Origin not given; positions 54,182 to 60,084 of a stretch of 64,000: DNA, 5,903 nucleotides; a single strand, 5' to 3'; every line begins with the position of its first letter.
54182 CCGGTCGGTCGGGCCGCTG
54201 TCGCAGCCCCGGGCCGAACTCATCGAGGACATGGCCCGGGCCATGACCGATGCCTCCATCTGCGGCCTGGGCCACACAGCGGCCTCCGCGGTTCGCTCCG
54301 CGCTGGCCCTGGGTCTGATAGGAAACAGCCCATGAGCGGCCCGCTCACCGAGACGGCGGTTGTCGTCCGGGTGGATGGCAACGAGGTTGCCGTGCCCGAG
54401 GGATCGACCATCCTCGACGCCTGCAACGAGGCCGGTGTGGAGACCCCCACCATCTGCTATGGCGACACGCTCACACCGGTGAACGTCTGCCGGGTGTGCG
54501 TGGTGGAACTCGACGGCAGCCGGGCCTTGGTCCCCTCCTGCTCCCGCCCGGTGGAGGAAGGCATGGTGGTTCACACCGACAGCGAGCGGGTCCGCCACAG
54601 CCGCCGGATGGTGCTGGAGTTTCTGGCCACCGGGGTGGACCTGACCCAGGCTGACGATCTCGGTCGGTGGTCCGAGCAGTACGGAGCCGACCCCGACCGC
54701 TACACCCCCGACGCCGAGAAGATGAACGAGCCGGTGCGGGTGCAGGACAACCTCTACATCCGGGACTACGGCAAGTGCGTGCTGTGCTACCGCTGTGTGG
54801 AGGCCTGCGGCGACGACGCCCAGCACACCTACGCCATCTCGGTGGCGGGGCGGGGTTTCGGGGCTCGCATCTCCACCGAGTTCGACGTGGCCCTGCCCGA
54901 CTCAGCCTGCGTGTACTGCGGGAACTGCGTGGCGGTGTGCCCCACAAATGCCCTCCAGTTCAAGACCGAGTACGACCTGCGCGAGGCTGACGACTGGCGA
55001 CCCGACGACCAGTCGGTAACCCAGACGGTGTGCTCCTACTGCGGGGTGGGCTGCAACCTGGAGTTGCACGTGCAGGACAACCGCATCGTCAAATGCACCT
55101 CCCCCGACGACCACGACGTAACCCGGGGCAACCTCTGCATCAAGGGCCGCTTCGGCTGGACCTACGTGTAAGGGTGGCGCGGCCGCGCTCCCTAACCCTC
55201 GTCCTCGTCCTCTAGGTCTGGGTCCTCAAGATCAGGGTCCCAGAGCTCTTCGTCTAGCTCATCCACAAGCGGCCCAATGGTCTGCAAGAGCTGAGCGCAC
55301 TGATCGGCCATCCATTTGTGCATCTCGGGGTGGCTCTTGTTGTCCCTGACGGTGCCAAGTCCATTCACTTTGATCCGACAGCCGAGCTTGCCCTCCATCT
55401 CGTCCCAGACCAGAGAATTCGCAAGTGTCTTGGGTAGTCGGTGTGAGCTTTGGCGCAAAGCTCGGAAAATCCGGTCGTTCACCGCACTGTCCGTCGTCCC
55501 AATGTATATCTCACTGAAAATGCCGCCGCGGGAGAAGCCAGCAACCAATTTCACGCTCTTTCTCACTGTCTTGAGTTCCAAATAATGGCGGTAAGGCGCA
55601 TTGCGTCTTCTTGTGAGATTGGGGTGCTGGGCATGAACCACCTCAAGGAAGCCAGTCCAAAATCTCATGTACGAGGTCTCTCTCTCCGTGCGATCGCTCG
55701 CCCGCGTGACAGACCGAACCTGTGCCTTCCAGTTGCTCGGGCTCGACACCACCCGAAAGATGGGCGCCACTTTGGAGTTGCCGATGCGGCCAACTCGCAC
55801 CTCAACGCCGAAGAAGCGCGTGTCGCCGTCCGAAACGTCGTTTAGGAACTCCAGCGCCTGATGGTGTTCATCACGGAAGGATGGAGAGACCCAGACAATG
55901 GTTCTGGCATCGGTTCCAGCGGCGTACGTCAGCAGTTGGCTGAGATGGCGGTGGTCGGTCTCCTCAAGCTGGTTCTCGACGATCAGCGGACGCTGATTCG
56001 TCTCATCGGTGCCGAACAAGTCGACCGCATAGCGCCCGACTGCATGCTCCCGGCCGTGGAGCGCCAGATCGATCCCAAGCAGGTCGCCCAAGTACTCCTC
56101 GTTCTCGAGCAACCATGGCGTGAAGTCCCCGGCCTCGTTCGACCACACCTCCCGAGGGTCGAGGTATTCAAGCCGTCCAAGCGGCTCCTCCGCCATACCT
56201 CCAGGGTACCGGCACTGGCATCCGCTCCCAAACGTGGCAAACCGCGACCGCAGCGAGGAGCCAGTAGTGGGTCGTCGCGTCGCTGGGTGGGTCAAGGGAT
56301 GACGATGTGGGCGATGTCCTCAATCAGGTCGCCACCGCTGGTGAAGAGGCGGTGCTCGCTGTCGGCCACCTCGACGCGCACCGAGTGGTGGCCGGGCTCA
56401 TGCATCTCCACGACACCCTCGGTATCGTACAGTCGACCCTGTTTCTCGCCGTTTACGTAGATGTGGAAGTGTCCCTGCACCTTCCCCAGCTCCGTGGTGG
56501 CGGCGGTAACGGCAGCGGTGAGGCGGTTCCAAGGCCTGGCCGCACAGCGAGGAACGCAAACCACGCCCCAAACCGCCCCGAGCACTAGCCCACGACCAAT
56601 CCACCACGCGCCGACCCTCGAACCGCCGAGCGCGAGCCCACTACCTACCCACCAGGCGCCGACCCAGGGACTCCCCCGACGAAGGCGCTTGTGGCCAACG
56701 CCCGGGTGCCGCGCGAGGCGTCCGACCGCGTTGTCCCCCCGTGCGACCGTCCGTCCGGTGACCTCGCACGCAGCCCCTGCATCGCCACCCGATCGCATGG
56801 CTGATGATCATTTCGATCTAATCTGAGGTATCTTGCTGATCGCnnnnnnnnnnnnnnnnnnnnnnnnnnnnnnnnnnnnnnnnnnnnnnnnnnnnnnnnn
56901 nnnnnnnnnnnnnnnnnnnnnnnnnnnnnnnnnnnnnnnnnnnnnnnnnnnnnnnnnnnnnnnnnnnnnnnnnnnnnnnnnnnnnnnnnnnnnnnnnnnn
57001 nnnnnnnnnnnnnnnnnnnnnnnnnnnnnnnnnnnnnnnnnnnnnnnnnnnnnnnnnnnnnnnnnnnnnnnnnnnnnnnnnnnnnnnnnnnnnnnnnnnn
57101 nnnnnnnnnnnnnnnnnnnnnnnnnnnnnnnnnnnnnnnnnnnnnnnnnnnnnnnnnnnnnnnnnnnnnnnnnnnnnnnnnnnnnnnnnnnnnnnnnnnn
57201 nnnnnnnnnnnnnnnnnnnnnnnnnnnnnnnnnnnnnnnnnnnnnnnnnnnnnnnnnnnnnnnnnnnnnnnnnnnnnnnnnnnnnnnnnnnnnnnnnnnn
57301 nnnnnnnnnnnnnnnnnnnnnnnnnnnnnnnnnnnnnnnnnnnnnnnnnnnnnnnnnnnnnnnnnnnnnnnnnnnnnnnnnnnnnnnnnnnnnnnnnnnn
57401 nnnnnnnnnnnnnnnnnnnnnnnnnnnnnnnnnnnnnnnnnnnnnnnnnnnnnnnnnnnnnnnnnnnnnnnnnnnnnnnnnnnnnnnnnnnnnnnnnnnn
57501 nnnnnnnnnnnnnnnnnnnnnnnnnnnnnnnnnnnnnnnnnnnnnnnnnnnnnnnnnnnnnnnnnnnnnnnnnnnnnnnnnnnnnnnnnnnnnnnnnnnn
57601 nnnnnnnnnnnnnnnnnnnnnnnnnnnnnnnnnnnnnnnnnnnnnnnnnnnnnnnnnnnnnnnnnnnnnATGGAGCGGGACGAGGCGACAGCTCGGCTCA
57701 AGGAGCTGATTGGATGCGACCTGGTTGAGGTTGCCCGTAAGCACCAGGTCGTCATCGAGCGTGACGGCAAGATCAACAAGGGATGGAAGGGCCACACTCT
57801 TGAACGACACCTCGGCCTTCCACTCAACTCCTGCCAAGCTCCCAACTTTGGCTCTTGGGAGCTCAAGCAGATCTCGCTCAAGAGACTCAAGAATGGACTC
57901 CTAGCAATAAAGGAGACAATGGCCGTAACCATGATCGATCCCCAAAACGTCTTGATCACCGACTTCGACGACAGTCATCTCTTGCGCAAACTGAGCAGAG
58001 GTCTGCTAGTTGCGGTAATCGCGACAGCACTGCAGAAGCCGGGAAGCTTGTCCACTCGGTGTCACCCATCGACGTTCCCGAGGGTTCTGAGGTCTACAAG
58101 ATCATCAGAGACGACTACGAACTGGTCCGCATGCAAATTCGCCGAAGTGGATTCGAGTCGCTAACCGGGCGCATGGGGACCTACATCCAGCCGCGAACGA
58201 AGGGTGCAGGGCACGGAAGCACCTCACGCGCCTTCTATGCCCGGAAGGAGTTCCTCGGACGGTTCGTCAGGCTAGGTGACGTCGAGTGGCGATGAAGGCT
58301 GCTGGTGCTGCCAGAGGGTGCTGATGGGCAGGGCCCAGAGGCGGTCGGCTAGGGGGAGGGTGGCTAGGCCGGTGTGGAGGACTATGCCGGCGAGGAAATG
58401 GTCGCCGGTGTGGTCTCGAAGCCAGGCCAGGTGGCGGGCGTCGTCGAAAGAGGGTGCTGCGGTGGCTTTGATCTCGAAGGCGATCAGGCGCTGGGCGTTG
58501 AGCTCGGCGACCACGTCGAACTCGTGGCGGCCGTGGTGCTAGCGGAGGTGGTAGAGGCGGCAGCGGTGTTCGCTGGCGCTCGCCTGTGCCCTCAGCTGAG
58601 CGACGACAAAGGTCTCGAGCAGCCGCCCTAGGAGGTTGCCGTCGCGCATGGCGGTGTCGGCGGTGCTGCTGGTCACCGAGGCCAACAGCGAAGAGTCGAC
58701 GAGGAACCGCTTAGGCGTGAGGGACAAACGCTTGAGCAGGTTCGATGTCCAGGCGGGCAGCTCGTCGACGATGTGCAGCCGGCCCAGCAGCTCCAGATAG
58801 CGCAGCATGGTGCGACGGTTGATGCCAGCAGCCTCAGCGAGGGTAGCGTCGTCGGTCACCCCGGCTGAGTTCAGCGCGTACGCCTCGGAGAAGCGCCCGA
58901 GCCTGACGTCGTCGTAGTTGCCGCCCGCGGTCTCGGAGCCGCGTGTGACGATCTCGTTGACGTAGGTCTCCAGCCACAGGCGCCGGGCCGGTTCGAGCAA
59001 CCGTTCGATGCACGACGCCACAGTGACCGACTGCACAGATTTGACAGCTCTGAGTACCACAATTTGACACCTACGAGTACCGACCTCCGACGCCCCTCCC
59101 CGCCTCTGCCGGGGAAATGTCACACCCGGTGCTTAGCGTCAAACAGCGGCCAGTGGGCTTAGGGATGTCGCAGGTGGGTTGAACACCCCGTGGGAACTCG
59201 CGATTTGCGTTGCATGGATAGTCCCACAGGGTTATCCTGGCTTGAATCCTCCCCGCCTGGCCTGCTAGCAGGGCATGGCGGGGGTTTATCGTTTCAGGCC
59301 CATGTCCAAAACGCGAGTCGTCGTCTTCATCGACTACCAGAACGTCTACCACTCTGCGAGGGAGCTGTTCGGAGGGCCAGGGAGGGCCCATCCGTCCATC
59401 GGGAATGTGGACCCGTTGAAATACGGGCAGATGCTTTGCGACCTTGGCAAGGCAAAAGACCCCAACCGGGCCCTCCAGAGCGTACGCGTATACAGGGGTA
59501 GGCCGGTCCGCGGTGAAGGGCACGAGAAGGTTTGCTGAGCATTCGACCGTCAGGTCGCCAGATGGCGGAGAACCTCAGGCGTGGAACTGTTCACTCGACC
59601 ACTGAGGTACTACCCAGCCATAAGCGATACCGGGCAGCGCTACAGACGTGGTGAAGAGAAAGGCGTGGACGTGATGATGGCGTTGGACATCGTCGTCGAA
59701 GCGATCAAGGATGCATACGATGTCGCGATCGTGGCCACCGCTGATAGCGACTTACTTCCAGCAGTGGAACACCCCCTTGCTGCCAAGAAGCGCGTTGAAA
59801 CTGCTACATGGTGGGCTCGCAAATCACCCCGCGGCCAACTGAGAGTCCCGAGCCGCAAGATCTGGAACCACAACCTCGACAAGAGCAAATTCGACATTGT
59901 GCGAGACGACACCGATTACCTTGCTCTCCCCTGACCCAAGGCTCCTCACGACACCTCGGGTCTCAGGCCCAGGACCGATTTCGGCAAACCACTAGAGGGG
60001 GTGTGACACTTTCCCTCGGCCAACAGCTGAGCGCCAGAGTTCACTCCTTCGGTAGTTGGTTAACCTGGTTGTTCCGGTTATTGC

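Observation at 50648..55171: Formate dehydrogenase alpha subunit is split inside the MopB domain, and its halves are in permuted order around the NuoE/F gene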

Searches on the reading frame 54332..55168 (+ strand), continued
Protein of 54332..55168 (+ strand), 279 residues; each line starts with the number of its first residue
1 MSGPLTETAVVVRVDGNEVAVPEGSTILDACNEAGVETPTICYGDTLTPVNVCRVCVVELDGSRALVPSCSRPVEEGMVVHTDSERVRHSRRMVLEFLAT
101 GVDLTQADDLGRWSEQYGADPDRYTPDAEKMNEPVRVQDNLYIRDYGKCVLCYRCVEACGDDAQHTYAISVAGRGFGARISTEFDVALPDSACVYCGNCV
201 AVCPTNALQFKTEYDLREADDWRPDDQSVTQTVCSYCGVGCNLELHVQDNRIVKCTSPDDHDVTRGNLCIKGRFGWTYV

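Call 22: find_related_loci(query=window:54332-55168:+, collection=genome_contigs, flank=7000)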
Query window:54332-55168:+ (279 aa) in genome_contigs; peptide patterns used: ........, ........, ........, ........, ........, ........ (x = any residue, [..] = any of these).
600 stretches matched a pattern (row limit reached: there are more); 518 encode a relative of the query (tblastn E <= 1e-3); the best 80 are kept; 80 distinct loci.
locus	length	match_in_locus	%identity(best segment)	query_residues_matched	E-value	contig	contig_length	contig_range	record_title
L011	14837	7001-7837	89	1-279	6e-171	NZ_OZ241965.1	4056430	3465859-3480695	MAG: Candidatus Poriferisocius sp. isolate b25f411a-8abc-437d-a916-241d4d5bb498 chromosome 1, complete sequence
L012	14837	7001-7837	89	1-279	3e-171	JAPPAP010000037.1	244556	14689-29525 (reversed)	MAG: bacterium isolate IRC1_bin_38 NODE_33_length_244556_cov_32.9107, whole genome shotgun sequence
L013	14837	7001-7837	89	1-279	8e-171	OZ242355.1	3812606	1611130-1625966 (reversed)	MAG: Acidimicrobiales bacterium isolate 104998a1-4135-4d78-96d2-be0913496795 genome assembly, chromosome: 1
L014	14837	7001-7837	89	1-279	8e-171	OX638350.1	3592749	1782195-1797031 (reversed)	MAG: uncultured Acidimicrobiales bacterium isolate f23ad4c5-4acf-44dc-8341-13aaafada964 genome assembly, chromosome: 1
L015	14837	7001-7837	89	1-279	2e-170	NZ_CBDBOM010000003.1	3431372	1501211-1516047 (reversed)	MAG: Candidatus Poriferisocius sp. isolate 6cc4a3fc-7d21-471c-8f5b-206ccb7f2e02 contig_3, whole genome shotgun sequence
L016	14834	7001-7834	89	2-279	4e-170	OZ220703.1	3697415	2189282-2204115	MAG: Acidimicrobiales bacterium isolate 8adfe4d6-2910-4d5b-99a4-34b3ebb1dbab genome assembly, chromosome: 1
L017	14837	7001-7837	88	1-279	8e-170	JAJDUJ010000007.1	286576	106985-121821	MAG: Acidimicrobiia bacterium isolate jk18x1bzbins.74 k141_83775, whole genome shotgun sequence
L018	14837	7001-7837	88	1-279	2e-169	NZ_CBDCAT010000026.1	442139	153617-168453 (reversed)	MAG: Candidatus Poriferisocius sp. isolate 6a58050e-6236-4a06-828a-e3003a3fcb77 contig_26, whole genome shotgun sequence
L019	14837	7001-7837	88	1-279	4e-169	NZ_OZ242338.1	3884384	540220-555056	MAG: Candidatus Poriferisocius sp. isolate b1648d6f-d579-441a-9e02-68cbdfacbddd chromosome 1, complete sequence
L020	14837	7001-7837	87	1-279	6e-169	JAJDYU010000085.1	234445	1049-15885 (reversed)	MAG: Acidimicrobiia bacterium isolate jk18x34bins.52 k141_12981, whole genome shotgun sequence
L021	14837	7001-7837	89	1-279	8e-169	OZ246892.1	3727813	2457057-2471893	MAG: Acidimicrobiales bacterium isolate 3c6b77ed-a9df-485c-af98-3e10d3554373 genome assembly, chromosome: 1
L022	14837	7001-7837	88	1-279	7e-169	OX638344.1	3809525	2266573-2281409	MAG: uncultured Acidimicrobiales bacterium isolate f043cee6-6750-45b5-b834-f9289512c0be genome assembly, chromosome: 1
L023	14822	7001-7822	89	6-279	3e-168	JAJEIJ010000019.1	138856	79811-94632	MAG: Acidimicrobiia bacterium isolate p16x65bins.37 k141_45985, whole genome shotgun sequence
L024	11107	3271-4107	87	1-279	3e-168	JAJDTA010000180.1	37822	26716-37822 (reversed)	MAG: Acidimicrobiia bacterium isolate jk18x11bins.4 k141_585816, whole genome shotgun sequence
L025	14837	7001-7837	87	1-279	8e-168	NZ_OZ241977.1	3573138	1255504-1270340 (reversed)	MAG: Candidatus Poriferisocius sp. isolate 487b4cec-4729-4ab4-8a52-7084cce3f8e8 chromosome 1, complete sequence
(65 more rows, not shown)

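Call 26: search_protein_representatives(protein=window:54332-55168:+)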
Query: 279 residues. Proteins with E-value up to 0.001 (for the whole library): 14517; up to 1e-10: 7277; up to 1e-30: 905. The best 150 are listed.
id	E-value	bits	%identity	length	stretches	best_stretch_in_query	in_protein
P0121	5.0e-116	403.5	62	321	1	9-279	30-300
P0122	1.8e-90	319.6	52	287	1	12-277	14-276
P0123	1.3e-83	297.1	65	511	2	172-279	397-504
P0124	2.2e-83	296.3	57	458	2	117-278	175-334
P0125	1.1e-82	294.0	37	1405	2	11-278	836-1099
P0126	2.1e-80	286.5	66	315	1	21-206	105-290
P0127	8.4e-79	281.3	66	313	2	16-128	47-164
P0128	5.7e-78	278.6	60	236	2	128-219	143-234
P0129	9.4e-78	277.8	61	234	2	120-279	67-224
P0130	2.8e-77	276.3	70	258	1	6-181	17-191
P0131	2.6e-74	266.6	62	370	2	126-279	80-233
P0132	6.4e-74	265.3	73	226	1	78-235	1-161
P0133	5.2e-72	259.0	61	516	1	9-209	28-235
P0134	7.5e-72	258.5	62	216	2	129-279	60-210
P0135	2.5e-71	256.8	65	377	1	108-277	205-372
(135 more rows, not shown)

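Call 48: search_protein_families(library=ncbifam, proteins=[window:54332-55168:+], max_evalue=1e-10)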
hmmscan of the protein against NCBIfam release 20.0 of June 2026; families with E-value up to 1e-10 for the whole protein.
window:54332-55168:+ (279 aa): 10 families
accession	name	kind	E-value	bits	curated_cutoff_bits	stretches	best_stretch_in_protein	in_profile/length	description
NF040763.1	FeFe_hydrog_A6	exception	1.3e-50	172.3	765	1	11-215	2-212/571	NADH-dependent [FeFe] hydrogenase, group A6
NF005745.0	PRK07569.1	equivalog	1.9e-40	138.7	333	1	10-211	4-210/238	bidirectional hydrogenase complex protein HoxU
TIGR01973.1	NuoG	equivalog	6.9e-39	134.1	470.05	1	12-278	1-263/606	NADH-quinone oxidoreductase subunit NuoG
NF005895.0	PRK07860.1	equivalog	2.1e-30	105.5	802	1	7-278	15-285/811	NADH-quinone oxidoreductase subunit G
NF040762.1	Hydr_FeFe_Clost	exception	8.4e-30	103.9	900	1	12-215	3-211/572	ferredoxin hydrogenase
NF006305.0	PRK08493.1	equivalog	8e-24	83.7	591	1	11-162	3-156/819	NADH-quinone oxidoreductase subunit G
NF009454.0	PRK12814.1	equivalog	6.9e-20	71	916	1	10-98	4-92/657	putative NADPH-dependent glutamate synthase small subunit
TIGR02512.1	FeFe_hydrog_A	subfamily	1.9e-13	50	405.95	1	144-215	4-74/375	[FeFe] hydrogenase, group A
TIGR01591.1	Fdh-alpha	equivalog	2.1e-13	49.2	666.25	1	232-279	1-48/672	formate dehydrogenase subunit alpha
NF004537.0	PRK05888.1-3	equivalog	2.5e-11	43.5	163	0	192-220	114-142/204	NADH-quinone oxidoreductase subunit NuoI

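Call 49: find_encoding_contigs(protein=P0271, flank=8000, max_places=2)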
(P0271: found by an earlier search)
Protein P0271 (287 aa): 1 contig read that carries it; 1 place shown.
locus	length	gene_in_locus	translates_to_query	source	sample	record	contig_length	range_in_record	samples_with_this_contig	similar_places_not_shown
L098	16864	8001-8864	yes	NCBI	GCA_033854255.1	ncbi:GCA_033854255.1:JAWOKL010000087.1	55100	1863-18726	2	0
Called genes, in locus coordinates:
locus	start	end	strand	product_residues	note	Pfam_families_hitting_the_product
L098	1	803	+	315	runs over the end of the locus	PF01063:Aminotran_4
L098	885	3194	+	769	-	PF00390:malic, PF03949:Malic_M, PF01515:PTA_PTB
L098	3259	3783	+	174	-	PF00571:CBS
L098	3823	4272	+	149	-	PF02566:OsmC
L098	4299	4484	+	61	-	-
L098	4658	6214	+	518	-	PF00384:Molybdopterin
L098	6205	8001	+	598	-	PF01257:2Fe-2S_thioredx, PF01512:Complex1_51K, PF10531:SLBB, PF22461:SLBB_2 (weak), PF10589:NADH_4Fe-4S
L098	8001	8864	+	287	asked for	PF13510:Fer2_4, PF00111:Fer2, PF14697:Fer4_21 (weak), PF22117:Fer4_Nqo3, PF12838:Fer4_7, PF13187:Fer4_9 (weak), PF00037:Fer4 (weak), PF04879:Molybdop_Fe4S4, +2 more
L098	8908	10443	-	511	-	PF02310:B12-binding, PF04055:Radical_SAM, PF13282:DUF4070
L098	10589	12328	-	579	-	PF03264:Cytochrom_NNT, PF09699:Paired_CXXCH_1 (faint), PF14522:Cytochrome_C7 (faint), PF22113:Mtrc-MtrF_II-IV_dom (weak), PF14537:Cytochrom_c3_2 (weak), PF02085:Cytochrom_CIII (weak)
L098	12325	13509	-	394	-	PF09699:Paired_CXXCH_1 (faint), PF14522:Cytochrome_C7 (faint), PF14537:Cytochrom_c3_2 (faint)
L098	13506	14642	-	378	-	PF00033:Cytochrome_B, PF13631:Cytochrom_B_N_2, PF00032:Cytochrom_B_C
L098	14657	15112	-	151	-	PF00355:Rieske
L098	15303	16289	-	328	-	PF01258:zf-dskA_traR (weak), PF07228:SpoIIE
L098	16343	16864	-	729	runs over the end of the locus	PF09699:Paired_CXXCH_1 (faint), PF14522:Cytochrome_C7 (faint), PF14537:Cytochrom_c3_2 (faint), PF22678:Cytochrom_c_NrfB-like (faint), PF01292:Ni_hydr_CYTB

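Call 50: find_encoding_contigs(protein=P0121, flank=8000, max_places=2)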
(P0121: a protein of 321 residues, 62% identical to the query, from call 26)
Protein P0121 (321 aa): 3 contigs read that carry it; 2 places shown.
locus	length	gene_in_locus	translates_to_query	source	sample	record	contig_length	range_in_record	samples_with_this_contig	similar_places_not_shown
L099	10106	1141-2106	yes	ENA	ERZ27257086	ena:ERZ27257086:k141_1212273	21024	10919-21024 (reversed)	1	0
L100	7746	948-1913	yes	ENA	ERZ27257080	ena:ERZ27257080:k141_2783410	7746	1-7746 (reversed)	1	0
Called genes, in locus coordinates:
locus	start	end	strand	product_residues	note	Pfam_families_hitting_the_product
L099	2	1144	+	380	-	?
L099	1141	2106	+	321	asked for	PF13510:Fer2_4, PF22117:Fer4_Nqo3 (weak), PF12838:Fer4_7, PF13187:Fer4_9 (weak), PF13237:Fer4_10 (faint), PF00037:Fer4 (weak), PF04879:Molybdop_Fe4S4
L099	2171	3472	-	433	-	PF06537:DHOR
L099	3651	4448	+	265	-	-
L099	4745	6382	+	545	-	PF02366:PMT (weak), PF13231:PMT_2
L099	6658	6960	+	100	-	-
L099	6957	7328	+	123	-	PF13466:STAS_2 (weak), PF01740:STAS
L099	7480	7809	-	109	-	PF07238:PilZ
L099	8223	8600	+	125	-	-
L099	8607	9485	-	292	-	PF05050:Methyltransf_21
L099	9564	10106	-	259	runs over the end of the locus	PF13489:Methyltransf_23, PF13847:Methyltransf_31 (faint), PF08241:Methyltransf_11, PF13649:Methyltransf_25, PF08242:Methyltransf_12 (weak)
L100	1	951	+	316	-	?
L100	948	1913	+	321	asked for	PF13510:Fer2_4, PF22117:Fer4_Nqo3 (weak), PF12838:Fer4_7, PF13187:Fer4_9 (weak), PF13237:Fer4_10 (faint), PF00037:Fer4 (weak), PF04879:Molybdop_Fe4S4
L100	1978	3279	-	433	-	PF06537:DHOR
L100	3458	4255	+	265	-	-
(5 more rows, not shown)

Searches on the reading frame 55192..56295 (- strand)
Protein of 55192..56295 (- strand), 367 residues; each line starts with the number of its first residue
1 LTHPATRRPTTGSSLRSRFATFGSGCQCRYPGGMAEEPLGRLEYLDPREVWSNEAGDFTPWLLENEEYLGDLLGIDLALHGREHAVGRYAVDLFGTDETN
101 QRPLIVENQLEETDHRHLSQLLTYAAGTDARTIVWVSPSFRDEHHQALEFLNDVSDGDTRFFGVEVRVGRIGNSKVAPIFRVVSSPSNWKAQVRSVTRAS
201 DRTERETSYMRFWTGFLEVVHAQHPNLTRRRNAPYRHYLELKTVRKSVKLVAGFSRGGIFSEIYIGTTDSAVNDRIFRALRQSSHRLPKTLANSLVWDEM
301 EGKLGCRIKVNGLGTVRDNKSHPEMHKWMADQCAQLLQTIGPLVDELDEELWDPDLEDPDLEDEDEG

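Call 38: search_protein_families(library=pfam, proteins=[window:55192-56295:-], max_evalue=0.001)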
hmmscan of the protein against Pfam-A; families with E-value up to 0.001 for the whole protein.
window:55192-56295:- (367 aa): 1 family
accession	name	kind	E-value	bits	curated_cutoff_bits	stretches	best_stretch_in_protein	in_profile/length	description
PF14088.11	DUF4268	-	8.3e-18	65.2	27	1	209-340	2-136/140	Domain of unknown function (DUF4268)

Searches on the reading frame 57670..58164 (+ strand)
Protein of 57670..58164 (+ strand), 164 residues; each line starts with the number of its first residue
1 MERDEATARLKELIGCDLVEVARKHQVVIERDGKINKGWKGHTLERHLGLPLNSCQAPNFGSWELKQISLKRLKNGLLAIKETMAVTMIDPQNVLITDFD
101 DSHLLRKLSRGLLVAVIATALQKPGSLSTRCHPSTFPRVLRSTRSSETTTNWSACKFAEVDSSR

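Call 38: search_protein_families(library=pfam, proteins=[window:57670-58164:+], max_evalue=0.001)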
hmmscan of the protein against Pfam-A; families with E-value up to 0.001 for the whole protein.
window:57670-58164:+ (164 aa): 2 families
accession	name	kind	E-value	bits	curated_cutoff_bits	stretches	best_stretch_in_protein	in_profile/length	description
PF02976.21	MutH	-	1e-10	41.9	23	1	49-122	2-77/103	DNA mismatch repair enzyme MutH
PF15515.12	MvaI_BcnI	-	1.5e-06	28.8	25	1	30-78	18-63/227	MvaI/BcnI restriction endonuclease family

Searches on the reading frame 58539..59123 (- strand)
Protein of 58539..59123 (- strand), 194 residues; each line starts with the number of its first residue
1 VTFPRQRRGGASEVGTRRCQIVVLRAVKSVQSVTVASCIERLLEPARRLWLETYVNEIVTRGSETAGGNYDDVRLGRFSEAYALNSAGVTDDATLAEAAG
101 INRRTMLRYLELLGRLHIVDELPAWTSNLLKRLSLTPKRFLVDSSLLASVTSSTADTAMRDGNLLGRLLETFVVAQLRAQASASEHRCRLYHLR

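Call 38: search_protein_families(library=pfam, proteins=[window:58539-59123:-], max_evalue=0.001)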
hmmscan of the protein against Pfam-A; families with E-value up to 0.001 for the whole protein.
window:58539-59123:- (194 aa): 1 family
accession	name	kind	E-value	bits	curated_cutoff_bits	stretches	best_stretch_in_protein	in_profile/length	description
PF13635.12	DUF4143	-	2.2e-24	86.4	28.1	1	70-194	11-134/160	Domain of unknown function (DUF4143)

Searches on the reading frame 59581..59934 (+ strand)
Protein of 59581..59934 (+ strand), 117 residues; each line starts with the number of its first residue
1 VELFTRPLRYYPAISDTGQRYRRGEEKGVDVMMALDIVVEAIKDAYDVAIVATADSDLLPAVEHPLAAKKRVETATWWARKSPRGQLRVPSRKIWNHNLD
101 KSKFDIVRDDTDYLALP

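Call 38: search_protein_families(library=pfam, proteins=[window:59581-59934:+], max_evalue=0.001)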
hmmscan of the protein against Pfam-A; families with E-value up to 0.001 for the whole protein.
window:59581-59934:+ (117 aa): 1 family
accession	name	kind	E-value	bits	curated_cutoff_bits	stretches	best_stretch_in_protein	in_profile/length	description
PF01936.24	NYN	-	1.8e-07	32.2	24.2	1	17-75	71-123/145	NYN domain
